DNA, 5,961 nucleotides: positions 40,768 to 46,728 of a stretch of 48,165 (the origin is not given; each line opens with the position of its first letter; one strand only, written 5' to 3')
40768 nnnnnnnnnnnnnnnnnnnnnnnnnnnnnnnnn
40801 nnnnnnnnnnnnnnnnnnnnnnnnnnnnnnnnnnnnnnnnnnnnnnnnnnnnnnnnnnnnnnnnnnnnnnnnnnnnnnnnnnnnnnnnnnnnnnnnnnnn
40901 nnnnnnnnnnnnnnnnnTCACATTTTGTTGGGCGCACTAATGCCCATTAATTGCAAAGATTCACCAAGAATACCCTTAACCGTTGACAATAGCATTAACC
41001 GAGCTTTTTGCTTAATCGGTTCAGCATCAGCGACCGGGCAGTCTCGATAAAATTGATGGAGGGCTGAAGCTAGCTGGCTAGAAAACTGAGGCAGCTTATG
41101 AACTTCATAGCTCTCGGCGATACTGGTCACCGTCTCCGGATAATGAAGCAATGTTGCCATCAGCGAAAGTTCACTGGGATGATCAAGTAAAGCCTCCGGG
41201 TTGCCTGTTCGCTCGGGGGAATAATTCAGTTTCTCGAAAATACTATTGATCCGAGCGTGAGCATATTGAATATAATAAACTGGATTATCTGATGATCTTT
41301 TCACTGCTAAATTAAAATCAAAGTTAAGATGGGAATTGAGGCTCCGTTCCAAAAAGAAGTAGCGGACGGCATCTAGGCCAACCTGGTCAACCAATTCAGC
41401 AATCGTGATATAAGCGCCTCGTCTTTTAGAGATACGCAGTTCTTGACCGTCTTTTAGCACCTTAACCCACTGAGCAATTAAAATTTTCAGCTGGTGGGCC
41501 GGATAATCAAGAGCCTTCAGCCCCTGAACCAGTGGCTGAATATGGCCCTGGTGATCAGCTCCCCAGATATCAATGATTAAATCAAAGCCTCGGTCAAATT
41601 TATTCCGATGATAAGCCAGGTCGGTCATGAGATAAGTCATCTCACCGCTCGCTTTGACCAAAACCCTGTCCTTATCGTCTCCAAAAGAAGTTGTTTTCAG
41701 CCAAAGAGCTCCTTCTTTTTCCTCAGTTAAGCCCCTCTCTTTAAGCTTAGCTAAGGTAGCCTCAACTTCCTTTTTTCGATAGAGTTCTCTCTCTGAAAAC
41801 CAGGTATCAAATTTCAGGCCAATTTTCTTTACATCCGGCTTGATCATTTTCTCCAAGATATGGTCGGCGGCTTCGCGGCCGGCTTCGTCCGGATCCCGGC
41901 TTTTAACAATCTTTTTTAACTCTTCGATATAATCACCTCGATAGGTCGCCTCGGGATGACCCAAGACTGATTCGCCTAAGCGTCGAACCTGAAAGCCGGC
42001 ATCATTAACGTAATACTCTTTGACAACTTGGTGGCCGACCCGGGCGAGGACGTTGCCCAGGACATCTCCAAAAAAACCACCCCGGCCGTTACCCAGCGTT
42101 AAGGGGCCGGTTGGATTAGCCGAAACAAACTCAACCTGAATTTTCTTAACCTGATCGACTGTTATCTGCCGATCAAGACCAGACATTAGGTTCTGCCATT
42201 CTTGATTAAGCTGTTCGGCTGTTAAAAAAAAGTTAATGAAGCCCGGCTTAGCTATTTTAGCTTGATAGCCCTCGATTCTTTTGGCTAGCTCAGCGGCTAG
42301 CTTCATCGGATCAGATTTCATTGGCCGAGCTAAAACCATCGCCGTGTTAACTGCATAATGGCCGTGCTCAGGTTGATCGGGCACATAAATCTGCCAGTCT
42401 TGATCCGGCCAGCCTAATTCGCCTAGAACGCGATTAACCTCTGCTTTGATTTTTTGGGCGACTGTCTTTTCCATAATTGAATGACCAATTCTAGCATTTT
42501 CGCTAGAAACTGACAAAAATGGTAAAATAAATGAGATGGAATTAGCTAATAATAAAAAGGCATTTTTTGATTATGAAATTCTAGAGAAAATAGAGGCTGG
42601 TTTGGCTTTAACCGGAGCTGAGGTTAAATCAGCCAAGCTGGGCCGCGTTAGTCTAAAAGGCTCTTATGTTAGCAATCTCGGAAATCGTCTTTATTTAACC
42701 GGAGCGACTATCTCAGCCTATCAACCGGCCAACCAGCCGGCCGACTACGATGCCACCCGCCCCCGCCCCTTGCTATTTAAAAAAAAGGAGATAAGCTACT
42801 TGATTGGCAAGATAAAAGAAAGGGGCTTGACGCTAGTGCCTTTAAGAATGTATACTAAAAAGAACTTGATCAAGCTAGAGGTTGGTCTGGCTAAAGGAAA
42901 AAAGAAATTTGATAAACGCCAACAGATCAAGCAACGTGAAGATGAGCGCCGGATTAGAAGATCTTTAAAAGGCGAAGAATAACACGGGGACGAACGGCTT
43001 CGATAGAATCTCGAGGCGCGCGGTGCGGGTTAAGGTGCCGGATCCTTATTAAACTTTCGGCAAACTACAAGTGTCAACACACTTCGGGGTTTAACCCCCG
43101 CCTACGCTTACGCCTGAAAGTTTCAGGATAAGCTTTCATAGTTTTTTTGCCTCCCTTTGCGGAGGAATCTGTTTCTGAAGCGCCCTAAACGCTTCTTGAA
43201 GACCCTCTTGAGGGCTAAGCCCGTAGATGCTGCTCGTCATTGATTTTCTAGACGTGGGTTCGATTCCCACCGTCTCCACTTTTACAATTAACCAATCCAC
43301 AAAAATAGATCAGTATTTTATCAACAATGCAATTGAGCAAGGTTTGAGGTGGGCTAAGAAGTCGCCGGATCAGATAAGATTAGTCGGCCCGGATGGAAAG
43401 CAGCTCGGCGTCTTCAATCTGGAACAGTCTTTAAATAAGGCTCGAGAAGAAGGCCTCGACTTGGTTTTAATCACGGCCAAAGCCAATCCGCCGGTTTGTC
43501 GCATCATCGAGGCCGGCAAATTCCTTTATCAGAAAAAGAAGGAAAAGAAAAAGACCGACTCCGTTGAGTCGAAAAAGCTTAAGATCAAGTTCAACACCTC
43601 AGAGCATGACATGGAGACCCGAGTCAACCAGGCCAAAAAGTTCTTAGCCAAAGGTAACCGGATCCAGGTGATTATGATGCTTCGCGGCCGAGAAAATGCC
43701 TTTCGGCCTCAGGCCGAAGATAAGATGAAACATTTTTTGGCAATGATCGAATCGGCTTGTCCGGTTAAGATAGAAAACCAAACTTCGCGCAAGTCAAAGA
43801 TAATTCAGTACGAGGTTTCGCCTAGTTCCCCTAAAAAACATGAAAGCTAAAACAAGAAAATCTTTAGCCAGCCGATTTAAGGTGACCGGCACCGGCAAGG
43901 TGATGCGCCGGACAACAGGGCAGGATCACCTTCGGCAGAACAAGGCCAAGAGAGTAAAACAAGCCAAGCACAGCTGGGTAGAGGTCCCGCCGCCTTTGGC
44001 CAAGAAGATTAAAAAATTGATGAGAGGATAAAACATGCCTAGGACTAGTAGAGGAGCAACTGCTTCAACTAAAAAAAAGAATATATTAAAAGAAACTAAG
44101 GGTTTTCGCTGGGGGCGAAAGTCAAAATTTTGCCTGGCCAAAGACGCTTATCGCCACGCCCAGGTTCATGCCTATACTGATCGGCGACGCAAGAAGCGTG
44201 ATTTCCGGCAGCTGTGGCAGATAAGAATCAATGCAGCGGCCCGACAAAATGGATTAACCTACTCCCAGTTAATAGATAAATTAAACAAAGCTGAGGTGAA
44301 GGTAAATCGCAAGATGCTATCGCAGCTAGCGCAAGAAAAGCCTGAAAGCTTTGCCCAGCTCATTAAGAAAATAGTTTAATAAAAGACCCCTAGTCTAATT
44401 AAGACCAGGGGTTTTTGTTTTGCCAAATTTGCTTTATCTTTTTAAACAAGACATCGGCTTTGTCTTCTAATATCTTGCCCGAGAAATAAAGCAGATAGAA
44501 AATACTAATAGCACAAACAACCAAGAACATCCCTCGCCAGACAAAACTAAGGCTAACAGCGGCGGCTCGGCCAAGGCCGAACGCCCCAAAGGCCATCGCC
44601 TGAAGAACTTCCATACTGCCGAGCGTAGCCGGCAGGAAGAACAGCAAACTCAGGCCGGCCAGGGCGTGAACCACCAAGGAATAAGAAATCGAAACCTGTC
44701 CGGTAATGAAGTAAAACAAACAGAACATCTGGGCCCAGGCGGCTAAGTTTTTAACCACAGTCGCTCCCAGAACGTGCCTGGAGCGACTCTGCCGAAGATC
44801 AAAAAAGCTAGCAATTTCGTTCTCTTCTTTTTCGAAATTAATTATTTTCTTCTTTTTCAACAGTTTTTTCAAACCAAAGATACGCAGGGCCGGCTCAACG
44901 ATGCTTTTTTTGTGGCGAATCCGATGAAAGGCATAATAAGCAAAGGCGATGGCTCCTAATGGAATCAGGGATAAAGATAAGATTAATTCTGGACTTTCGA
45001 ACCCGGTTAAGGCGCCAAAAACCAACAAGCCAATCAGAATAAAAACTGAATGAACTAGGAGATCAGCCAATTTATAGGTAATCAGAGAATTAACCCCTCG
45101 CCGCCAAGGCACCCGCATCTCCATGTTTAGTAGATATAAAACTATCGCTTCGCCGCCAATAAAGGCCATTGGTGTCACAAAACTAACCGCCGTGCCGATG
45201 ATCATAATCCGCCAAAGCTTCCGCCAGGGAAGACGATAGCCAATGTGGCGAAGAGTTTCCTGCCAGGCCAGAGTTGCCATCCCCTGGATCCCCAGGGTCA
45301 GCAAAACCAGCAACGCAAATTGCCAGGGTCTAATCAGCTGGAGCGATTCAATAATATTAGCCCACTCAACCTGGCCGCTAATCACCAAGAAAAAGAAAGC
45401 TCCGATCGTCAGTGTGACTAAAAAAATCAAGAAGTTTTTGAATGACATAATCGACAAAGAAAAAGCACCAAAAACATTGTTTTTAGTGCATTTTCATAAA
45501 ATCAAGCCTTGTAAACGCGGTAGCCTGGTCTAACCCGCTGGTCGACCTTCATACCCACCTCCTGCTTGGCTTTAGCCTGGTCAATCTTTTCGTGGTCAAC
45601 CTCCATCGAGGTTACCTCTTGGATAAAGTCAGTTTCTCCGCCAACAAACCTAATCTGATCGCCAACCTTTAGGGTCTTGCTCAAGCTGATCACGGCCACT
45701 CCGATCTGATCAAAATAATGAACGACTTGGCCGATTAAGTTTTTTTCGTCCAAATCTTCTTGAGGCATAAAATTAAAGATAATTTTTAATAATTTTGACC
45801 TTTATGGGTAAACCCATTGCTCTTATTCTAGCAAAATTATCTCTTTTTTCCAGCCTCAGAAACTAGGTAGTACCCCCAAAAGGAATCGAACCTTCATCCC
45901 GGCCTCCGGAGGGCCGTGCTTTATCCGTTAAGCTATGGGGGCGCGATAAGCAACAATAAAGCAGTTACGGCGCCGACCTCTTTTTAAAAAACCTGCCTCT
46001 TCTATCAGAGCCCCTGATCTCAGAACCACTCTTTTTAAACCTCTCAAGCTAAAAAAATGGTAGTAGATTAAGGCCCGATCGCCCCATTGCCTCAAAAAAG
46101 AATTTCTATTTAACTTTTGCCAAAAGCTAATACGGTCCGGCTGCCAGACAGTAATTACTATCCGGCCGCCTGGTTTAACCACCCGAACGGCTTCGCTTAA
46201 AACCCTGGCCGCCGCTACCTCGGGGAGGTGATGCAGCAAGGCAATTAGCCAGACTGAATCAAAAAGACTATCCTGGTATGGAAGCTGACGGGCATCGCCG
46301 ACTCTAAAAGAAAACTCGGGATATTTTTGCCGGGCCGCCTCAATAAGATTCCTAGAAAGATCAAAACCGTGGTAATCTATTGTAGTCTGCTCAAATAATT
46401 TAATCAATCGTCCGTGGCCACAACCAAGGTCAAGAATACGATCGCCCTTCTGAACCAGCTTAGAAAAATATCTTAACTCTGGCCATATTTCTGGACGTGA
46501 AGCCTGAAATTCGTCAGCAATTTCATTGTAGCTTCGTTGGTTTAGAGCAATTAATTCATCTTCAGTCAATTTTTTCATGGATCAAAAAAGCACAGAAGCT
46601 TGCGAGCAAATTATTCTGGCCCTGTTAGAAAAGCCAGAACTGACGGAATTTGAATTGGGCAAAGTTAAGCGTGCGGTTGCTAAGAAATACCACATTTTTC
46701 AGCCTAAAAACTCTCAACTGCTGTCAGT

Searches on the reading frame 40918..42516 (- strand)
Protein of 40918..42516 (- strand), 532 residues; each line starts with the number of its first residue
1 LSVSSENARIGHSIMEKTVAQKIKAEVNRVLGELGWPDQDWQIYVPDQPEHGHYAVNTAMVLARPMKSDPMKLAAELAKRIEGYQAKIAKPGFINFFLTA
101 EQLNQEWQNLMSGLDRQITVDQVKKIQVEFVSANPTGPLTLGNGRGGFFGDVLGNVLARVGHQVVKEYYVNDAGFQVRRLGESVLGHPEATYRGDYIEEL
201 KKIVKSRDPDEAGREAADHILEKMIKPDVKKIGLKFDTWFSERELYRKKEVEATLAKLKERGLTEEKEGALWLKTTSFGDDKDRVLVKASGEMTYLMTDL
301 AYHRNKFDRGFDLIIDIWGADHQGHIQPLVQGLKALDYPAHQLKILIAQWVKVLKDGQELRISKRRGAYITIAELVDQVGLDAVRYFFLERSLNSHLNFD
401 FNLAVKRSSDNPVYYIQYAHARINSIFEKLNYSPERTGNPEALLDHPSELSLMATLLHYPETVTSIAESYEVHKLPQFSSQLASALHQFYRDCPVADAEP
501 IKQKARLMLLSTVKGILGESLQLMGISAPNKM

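Call 9: search_protein_families(library=pfam, proteins=[window:40918-42516:-], max_evalue=0.00001)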
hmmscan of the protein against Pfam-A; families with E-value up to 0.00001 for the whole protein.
window:40918-42516:- (532 aa): 3 families
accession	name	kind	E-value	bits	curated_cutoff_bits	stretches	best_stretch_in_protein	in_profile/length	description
PF05746.21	DALR_1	-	9.1e-31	106.8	22.3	1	416-532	1-117/117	DALR anticodon binding domain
PF03485.21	Arg_tRNA_synt_N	-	1.5e-17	64.4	21.5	1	20-98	4-85/85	Arginyl tRNA synthetase N terminal domain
PF00750.26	tRNA-synt_1d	-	2.5e-16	60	23.3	1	204-379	123-298/349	tRNA synthetases class I (R), catalytic domain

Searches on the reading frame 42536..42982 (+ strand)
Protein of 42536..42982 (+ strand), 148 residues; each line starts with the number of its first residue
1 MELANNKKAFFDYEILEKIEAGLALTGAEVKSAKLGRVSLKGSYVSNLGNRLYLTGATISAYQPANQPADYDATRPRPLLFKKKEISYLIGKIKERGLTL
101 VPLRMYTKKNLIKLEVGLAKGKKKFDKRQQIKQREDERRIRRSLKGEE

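Call 9: search_protein_families(library=pfam, proteins=[window:42536-42982:+], max_evalue=0.00001)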
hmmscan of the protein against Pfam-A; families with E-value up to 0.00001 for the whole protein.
window:42536-42982:+ (148 aa): 1 family
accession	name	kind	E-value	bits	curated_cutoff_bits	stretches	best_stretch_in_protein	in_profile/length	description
PF01668.23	SmpB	-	2.5e-49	167.3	27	1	4-145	2-142/143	SmpB protein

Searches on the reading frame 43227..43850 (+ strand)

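Call 9: search_protein_families(library=pfam, proteins=[window:43227-43850:+], max_evalue=0.00001)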
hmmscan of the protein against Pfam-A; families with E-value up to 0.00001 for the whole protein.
window:43227-43850:+ (207 aa): 2 families
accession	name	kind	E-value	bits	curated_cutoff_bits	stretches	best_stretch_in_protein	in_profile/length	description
PF05198.21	IF3_N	-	2.6e-22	79.2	26.9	1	48-109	8-69/70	Translation initiation factor IF-3, N-terminal domain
PF00707.27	IF3_C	-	2e-16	60.1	34.8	1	113-187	1-75/86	Translation initiation factor IF-3, C-terminal domain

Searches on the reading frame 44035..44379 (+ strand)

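Call 24: search_protein_families(library=pfam, proteins=[window:44035-44379:+], max_evalue=0.01)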
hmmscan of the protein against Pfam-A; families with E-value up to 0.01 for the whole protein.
window:44035-44379:+ (114 aa): 1 family
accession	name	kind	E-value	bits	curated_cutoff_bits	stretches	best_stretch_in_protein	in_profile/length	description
PF00453.23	Ribosomal_L20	-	3.2e-36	124.2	30.8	1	3-109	1-107/107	Ribosomal protein L20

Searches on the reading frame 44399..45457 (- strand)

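Call 24: search_protein_families(library=pfam, proteins=[window:44399-45457:-], max_evalue=0.01)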
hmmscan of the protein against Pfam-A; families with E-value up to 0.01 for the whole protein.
window:44399-45457:- (352 aa): 1 family
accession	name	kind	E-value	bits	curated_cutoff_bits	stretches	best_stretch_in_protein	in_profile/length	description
PF03706.18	LPG_synthase_TM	-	4e-29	102.5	33.4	1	13-317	2-300/302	Lysylphosphatidylglycerol synthase TM region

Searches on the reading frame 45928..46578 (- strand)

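Call 24: search_protein_families(library=pfam, proteins=[window:45928-46578:-], max_evalue=0.01)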
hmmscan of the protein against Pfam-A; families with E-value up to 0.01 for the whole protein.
window:45928-46578:- (216 aa): 14 families
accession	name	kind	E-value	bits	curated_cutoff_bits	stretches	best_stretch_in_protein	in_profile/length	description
PF08241.18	Methyltransf_11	-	7.7e-23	81.4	21.2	1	49-142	1-95/95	Methyltransferase domain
PF13649.12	Methyltransf_25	-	5.6e-22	78.7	27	1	48-138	1-97/97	Methyltransferase domain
PF13847.12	Methyltransf_31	-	6.9e-18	65.2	27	1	44-146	3-113/145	Methyltransferase domain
PF13489.12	Methyltransf_23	-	7.8e-17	61.9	27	1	35-189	13-158/164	Methyltransferase domain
PF08242.18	Methyltransf_12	-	1.3e-15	58.3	30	1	49-140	1-98/98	Methyltransferase domain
PF07021.18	MetW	-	2.1e-09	37.7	21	1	34-135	3-103/193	Methionine biosynthesis protein MetW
PF01209.24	Ubie_methyltran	-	8.8e-09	35.5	20.1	1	29-142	32-151/233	ubiE/COQ5 methyltransferase family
PF02353.26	CMAS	-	1.5e-05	24.9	27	1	42-142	60-164/273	Mycolic acid cyclopropane synthetase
PF00891.24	Methyltransf_2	-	0.00017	21.4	22.3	1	45-142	63-164/210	O-methyltransferase domain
PF03291.22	mRNA_G-N7_MeTrfase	-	0.00033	20.3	26.6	0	47-94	64-112/315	mRNA (guanine-N(7))-methyltransferase domain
PF20922.3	Anamorsin_N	-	0.0018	18.4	27.1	1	99-143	45-88/163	Anamorsin, N-terminal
PF05148.21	Methyltransf_8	-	0.0035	17.7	27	1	46-143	74-157/219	Hypothetical methyltransferase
PF01135.25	PCMT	-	0.0038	17.5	20.3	1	26-148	56-176/210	Protein-L-isoaspartate(D-aspartate) O-methyltransferase (PCMT)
PF05175.20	MTS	-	0.007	16.5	23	0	43-92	29-81/170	Methyltransferase small domain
